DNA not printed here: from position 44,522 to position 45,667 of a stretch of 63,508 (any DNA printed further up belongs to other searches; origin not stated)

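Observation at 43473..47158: Non-canonical T-box cargo: aryl/acyl-CoA ligase + Amidohydro_2 enzyme + aminotransferase as a candidate tyrosine-supply pathway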

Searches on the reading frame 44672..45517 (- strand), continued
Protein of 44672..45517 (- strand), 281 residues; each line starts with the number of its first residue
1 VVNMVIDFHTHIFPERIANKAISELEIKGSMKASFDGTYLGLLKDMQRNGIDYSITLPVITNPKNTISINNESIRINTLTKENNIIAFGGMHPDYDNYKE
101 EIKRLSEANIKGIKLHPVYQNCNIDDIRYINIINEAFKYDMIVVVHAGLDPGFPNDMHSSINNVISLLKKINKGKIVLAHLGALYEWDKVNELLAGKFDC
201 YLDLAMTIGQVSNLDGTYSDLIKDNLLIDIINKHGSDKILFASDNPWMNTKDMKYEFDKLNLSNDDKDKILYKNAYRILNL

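Call 19: find_encoding_contigs(protein=P0003, flank=8000, max_places=3)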
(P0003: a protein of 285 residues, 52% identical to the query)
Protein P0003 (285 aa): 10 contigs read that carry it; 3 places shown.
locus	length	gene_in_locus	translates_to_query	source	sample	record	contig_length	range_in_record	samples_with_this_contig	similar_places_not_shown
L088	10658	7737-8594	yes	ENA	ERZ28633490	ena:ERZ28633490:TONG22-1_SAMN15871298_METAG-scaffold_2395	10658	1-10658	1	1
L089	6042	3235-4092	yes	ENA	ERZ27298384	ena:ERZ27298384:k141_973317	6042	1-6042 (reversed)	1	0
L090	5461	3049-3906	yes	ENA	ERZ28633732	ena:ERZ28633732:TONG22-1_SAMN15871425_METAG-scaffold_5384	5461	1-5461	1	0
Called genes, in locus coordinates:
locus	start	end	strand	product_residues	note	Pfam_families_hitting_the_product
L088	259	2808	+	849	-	PF00211:Guanylate_cyc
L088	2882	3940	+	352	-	PF05343:Peptidase_M42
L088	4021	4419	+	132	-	-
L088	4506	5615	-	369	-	PF04909:Amidohydro_2 (weak)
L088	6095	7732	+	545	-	PF00501:AMP-binding, PF13193:AMP-binding_C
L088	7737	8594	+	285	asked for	PF04909:Amidohydro_2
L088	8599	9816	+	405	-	PF00155:Aminotran_1_2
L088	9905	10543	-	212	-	PF00239:Resolvase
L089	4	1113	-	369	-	PF04909:Amidohydro_2 (weak)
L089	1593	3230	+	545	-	PF00501:AMP-binding, PF13193:AMP-binding_C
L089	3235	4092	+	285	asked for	PF04909:Amidohydro_2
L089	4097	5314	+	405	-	PF00155:Aminotran_1_2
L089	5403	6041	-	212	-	PF00239:Resolvase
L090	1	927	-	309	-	?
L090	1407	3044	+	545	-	PF00501:AMP-binding, PF13193:AMP-binding_C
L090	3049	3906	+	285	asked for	PF04909:Amidohydro_2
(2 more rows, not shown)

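Call 21: search_solved_structures(query=A1, max_evalue=0.01)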
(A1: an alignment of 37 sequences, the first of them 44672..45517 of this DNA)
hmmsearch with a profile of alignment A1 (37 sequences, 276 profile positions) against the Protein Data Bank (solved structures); distinct sequences matched with E-value up to 0.01: 27.
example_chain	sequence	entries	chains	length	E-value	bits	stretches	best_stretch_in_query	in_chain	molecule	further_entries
3irs_A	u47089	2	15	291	3.7e-10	42.8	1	36-274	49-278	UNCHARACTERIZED PROTEIN BB4693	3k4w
3nur_A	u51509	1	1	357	7.1e-09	38.6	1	171-275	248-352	Amidohydrolase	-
3s4t_A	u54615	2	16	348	4.2e-07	32.8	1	217-276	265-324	Amidohydrolase 2 | Gamma-resorcylate decarboxylase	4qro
3cjp_A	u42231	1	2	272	8.5e-06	28.5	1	155-276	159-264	Predicted amidohydrolase, dihydroorotase family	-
2dvt_A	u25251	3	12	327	1.8e-05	27.4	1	218-276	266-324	Thermophilic reversible gamma-resorcylate decarboxylase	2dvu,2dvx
3ij6_A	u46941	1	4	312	2.4e-05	27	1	216-274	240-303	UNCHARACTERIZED METAL-DEPENDENT HYDROLASE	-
4inf_A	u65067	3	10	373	7.4e-05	25.4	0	227-275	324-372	METAL-DEPENDENT HYDROLASE | 5-Carboxyvanillate Decarboxylase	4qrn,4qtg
6m53_A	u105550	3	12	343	0.00021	23.9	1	170-276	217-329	2,3-dihydroxybenzoate decarboxylase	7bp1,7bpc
8sm9_F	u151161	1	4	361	0.00021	23.9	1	217-276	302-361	Amidohydrolase 2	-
7wkl_A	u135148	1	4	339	0.00023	23.8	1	171-276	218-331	Amidohydrolase 2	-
7wmb_A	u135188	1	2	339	0.00029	23.5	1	171-276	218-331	Amidohydrolase 2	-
7wkm_A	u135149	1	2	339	0.0003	23.4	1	171-276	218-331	Amidohydrolase 2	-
7wjr_A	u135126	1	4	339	0.0003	23.4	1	171-276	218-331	2,3-dihydroxybenzoate decarboxylase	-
7a19_A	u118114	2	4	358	0.00034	23.2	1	171-276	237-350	Amidohydrolase 2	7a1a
4qs5_A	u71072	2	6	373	0.00077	22.1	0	227-275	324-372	Ligw2 Decarboxylase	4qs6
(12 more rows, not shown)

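Call 35: search_protein_families(library=pfam, proteins=[L084:6335-7999:+])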
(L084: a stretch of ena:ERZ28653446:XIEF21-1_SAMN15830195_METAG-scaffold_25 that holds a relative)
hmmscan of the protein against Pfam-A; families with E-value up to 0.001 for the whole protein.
L084:6335-7999:+ (554 aa): 1 family
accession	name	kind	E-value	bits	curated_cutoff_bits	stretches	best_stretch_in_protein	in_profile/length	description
PF00474.23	SSF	-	1.5e-46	159.5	22.8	1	34-420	1-396/406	Sodium:solute symporter family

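Call 44: search_protein_families(library=pfam, proteins=[L051:11708-12931:+])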
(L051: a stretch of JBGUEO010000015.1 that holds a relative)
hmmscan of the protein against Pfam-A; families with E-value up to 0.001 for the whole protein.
L051:11708-12931:+ (407 aa): 4 families
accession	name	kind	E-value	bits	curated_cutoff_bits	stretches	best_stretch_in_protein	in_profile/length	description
PF00579.31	tRNA-synt_1b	-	2.1e-80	270.6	21.1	1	28-318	3-291/292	tRNA synthetases class I (W and Y)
PF22421.1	SYY_C-terminal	-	2.2e-13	50.3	27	1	325-401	8-80/83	Tyrosine--tRNA ligase SYY-like C-terminal domain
PF01479.30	S4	-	4.9e-09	36.2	22.8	1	345-378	5-38/48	S4 domain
PF16714.10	TyrRSs_C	-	2e-05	24.8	30.6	1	343-375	23-55/120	Tyrosyl-tRNA synthetase C-terminal domain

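Call 45: predict_structure(alignment_id=A1)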
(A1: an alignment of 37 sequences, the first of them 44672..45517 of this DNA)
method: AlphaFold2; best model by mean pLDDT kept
length: 281 residues; sequences in the alignment: 37
mean_pLDDT: 95.4   pTM: 0.93
mean pLDDT of the five models: 95.4, 95.1, 95.0, 94.3, 93.8
residues with pLDDT >= 90: 262; 70-90: 15; 50-70: 3; < 50: 1
segments of 3 or more residues with pLDDT < 50: none
pLDDT, mean of each block of 10 residues (from residue 1): 85 92 92 94 95 96 97 90 90 98 98 97 98 99 97 91 98 98 98 98 97 93 98 99 94 95 97 97 90
secondary structure, 60 per line:
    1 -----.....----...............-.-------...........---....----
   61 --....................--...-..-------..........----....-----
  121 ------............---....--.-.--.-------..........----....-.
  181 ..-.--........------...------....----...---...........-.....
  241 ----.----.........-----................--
elements in order: E6-10 H15-29 H39-49 E53-56 H63-82 E85-87 H98-107 E112-115 H127-138 E142-145 H161-170 E175-178 H187-194 E201-203 E210-213 E218-220 H224-234 H250-258 H264-279
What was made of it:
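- On Amidohydro_2 (PF04909): Call 45: model.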

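Call 48: fold_search(model_id=the predicted structure, library=pdb)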
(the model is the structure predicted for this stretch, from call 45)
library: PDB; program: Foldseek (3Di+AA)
matches with E <= 10: 1433; with E <= 0.001: 166
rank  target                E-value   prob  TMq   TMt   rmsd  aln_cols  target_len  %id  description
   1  2hbx_A                1.5e-12  1.00  0.65  0.56   6.9       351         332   16  Crystal Structure of alpha-Amino-beta-Carboxymuconate-epsilon-Semialdehyde-Decarboxylase (ACMSD) (released 2006-09-19)
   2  3s4t_G                1.7e-12  1.00  0.71  0.62   5.3       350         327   15  Crystal structure of putative amidohydrolase-2 (EFI-target 500288)from Polaromonas sp. JS666 (released 2011-08-24)
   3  2dvt_B                2.1e-12  1.00  0.70  0.62   5.3       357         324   16  Crystal Structure of 2,6-Dihydroxybenzoate Decarboxylase from Rhizobium (released 2006-09-19)
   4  2dvt_A                2.5e-12  1.00  0.69  0.61   5.6       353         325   16  Crystal Structure of 2,6-Dihydroxybenzoate Decarboxylase from Rhizobium (released 2006-09-19)
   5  2dvt_C                3.0e-12  1.00  0.68  0.60   5.6       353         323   16  Crystal Structure of 2,6-Dihydroxybenzoate Decarboxylase from Rhizobium (released 2006-09-19)
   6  4inf_A                3.4e-12  1.00  0.70  0.57   6.4       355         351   15  Crystal structure of amidohydrolase saro_0799 (target efi-505250) from novosphingobium aromaticivorans dsm 12444 with  (released 2013-01-16)
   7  2hbv_A                3.4e-12  1.00  0.65  0.56   6.9       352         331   16  Crystal Structure of alpha-Amino-beta-Carboxymuconate-epsilon-Semialdehyde-Decarboxylase (ACMSD) (released 2006-09-19)
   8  3nur                  3.6e-12  1.00  0.69  0.64   5.1       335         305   15  Crystal structure of a putative amidohydrolase from Staphylococcus aureus (released 2011-07-13)
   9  3ij6_C                4.3e-12  1.00  0.68  0.64   5.3       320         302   18  CRYSTAL STRUCTURE OF AN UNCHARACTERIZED METAL-DEPENDENT HYDROLASE FROM Lactobacillus acidophilus (released 2009-08-18)
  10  4ifk_A                5.6e-12  1.00  0.64  0.55   7.3       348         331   16  Arginines 51 and 239* from a Neighboring Subunit are Essential for Catalysis in a Zinc-dependent Decarboxylase (released 2013-09-18)
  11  4ifk_B                5.6e-12  1.00  0.65  0.57   6.9       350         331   17  Arginines 51 and 239* from a Neighboring Subunit are Essential for Catalysis in a Zinc-dependent Decarboxylase (released 2013-09-18)
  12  4eri_B                7.1e-12  1.00  0.65  0.57   7.1       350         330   16  Evidence for a Dual Role of an Active Site Histidine in alpha-Amino-beta-Carboxymuconate-epsilon-Semialdehyde Decarbox (released 2012-08-22)
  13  2dvu_C                7.6e-12  1.00  0.69  0.61   5.7       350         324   15  Crystal Structure of 2,6-Dihydroxybenzoate Decarboxylase Complexed with 2,6-Dihydroxybenzoate (released 2006-09-19)
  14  4eri_A                9.7e-12  1.00  0.66  0.57   6.6       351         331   14  Evidence for a Dual Role of an Active Site Histidine in alpha-Amino-beta-Carboxymuconate-epsilon-Semialdehyde Decarbox (released 2012-08-22)
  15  3s4t_B                1.3e-11  1.00  0.71  0.63   5.0       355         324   15  Crystal structure of putative amidohydrolase-2 (EFI-target 500288)from Polaromonas sp. JS666 (released 2011-08-24)
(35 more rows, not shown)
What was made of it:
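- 44672..45508 (-): Amidohydro_2 TIM-barrel metalloenzyme, 278 aa from the ATG (a GTG at 45517 is also open). The reaction it catalyses is unknown. Calls 45 and 48: model pLDDT 95; nearest folds are ACMSD, gamma-resorcylate decarboxylase and LigW at TM 0.64-0.74.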

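Call 50: search_protein_families(library=pfam, proteins=[L047:8952-10499:+, L041:6224-7576:+, L072:7591-8007:+, L024:4485-6299:-, L006:6616-7794:+, L041:5671-6174:+, L015:9982-11265:+, L004:2636-4042:-])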
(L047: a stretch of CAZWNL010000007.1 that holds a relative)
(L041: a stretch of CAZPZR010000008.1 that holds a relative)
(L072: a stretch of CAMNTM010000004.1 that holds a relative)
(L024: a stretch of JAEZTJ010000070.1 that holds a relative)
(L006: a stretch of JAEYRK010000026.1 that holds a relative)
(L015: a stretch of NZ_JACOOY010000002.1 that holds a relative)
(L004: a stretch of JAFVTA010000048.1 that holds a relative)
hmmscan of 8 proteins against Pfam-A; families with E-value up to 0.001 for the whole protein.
L047:8952-10499:+ (515 aa): 1 family
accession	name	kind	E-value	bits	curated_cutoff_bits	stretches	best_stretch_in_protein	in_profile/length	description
PF00474.23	SSF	-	9e-53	180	22.8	1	46-443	1-397/406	Sodium:solute symporter family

L041:6224-7576:+ (450 aa): 4 families
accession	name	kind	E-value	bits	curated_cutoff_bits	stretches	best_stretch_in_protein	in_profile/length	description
PF00696.33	AA_kinase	-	2.3e-32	113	24.9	1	8-274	1-234/234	Amino acid kinase family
PF22468.2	ACT_9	-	5e-23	81.1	27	1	385-445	1-61/61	ACT domain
PF01842.31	ACT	-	1.4e-07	31.6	27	1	396-443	11-63/66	ACT domain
PF13840.12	ACT_7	-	1.6e-05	25.1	27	0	379-441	3-63/65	ACT domain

L072:7591-8007:+ (138 aa): 1 family
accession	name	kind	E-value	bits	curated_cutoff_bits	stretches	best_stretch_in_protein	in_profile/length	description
PF00571.33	CBS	-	4.1e-20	72.3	24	2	81-127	6-54/57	CBS domain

L024:4485-6299:- (604 aa): 2 families
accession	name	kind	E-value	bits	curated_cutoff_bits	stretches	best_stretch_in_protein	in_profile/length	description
PF03009.23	GDPD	-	9.1e-44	150.8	23.6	1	360-579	1-243/244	Glycerophosphoryl diester phosphodiesterase family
PF10110.14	GPDPase_memb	-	6.1e-08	32.2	29.6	1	17-316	11-298/321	Membrane domain of glycerophosphoryl diester phosphodiesterase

L006:6616-7794:+ (392 aa): 2 families
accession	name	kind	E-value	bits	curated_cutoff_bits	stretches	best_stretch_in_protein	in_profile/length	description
PF01545.26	Cation_efflux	-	1.1e-45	156.3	26.6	1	31-223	2-198/198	Cation efflux family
PF16916.11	ZT_dimer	-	2e-14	53.8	26.7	1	228-303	2-77/78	Dimerisation domain of Zinc Transporter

L041:5671-6174:+ (167 aa): 1 family
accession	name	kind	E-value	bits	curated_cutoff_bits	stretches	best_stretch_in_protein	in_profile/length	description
PF04073.20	tRNA_edit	-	1.3e-23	83.8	25.5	1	44-155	10-122/123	Aminoacyl-tRNA editing domain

L015:9982-11265:+ (427 aa): 4 families
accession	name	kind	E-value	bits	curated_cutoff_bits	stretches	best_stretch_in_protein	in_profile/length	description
PF01018.28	GTP1_OBG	-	8.1e-62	207.9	27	1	4-157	2-155/155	GTP1/OBG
PF01926.29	MMR_HSR1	-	2e-27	96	21.9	1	160-283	1-113/113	50S ribosome-binding GTPase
PF09269.16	DUF1967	-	1.5e-24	86.3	27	1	358-425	1-70/70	Domain of unknown function (DUF1967)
PF02421.24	FeoB_N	-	2.1e-11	44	27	1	161-248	3-90/156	Ferrous iron transport protein B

L004:2636-4042:- (468 aa): 2 families
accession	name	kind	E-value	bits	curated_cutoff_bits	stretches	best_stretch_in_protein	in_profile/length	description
PF00224.27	PK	-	6.9e-120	400.5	30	1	1-323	1-328/328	Pyruvate kinase, barrel domain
PF02887.21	PK_C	-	4.2e-36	124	28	1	353-465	1-113/114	Pyruvate kinase, alpha/beta domain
